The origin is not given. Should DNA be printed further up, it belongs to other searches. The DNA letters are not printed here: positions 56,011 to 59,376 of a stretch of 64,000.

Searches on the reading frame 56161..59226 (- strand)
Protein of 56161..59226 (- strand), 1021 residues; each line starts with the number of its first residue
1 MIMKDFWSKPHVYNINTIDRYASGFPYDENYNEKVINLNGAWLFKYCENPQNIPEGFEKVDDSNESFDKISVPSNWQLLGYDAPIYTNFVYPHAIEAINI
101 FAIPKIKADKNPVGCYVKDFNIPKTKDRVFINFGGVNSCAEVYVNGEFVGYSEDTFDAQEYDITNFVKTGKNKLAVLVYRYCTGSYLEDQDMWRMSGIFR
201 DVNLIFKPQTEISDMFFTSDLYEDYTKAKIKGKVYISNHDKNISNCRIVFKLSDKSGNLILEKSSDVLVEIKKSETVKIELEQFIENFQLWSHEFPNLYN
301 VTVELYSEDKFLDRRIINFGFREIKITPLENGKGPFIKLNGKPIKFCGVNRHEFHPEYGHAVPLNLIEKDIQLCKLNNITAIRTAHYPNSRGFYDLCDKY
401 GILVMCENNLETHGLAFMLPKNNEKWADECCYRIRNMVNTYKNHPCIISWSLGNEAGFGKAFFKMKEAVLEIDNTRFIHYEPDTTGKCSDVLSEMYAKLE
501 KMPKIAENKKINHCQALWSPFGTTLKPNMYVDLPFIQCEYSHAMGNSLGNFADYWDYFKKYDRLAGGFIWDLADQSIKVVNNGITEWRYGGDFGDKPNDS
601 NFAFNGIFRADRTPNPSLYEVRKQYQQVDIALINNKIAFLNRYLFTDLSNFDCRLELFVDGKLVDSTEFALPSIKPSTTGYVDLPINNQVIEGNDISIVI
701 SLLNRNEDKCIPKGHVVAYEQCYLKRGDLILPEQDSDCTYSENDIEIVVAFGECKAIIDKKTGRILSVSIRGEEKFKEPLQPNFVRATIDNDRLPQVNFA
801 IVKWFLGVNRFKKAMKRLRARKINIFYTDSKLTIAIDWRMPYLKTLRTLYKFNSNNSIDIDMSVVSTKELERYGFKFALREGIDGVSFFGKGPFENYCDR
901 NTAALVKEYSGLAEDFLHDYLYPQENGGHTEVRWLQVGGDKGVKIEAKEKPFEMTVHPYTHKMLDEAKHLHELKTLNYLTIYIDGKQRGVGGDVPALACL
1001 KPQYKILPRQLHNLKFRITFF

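Call 19: search_protein_families(library=pfam, proteins=[window:56161-59226:-], max_evalue=0.00001)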
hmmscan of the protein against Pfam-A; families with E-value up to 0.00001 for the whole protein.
window:56161-59226:- (1021 aa): 6 families
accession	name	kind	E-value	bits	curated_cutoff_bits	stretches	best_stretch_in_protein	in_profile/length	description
PF02836.23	Glyco_hydro_2_C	-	2.9e-84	283.2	21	1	337-629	8-301/302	Glycosyl hydrolases family 2, TIM barrel domain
PF02929.23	Bgal_small_N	-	2.5e-53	181.7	25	1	754-1017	5-247/248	Beta galactosidase small chain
PF02837.24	Glyco_hydro_2_N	-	7.5e-39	133.8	28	1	37-208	3-169/169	Glycosyl hydrolases family 2, sugar binding domain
PF00703.27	Glyco_hydro_2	-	2.2e-17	64.3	23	1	210-322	1-109/109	Glycosyl hydrolases family 2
PF16353.11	LacZ_4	-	6.6e-17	62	27.3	1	641-724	5-86/87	Beta-galactosidase, domain 4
PF22666.2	Glyco_hydro_2_N2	-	5.2e-10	40.1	27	1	116-178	52-117/167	Glycosyl hydrolase 2 galactose-binding domain-like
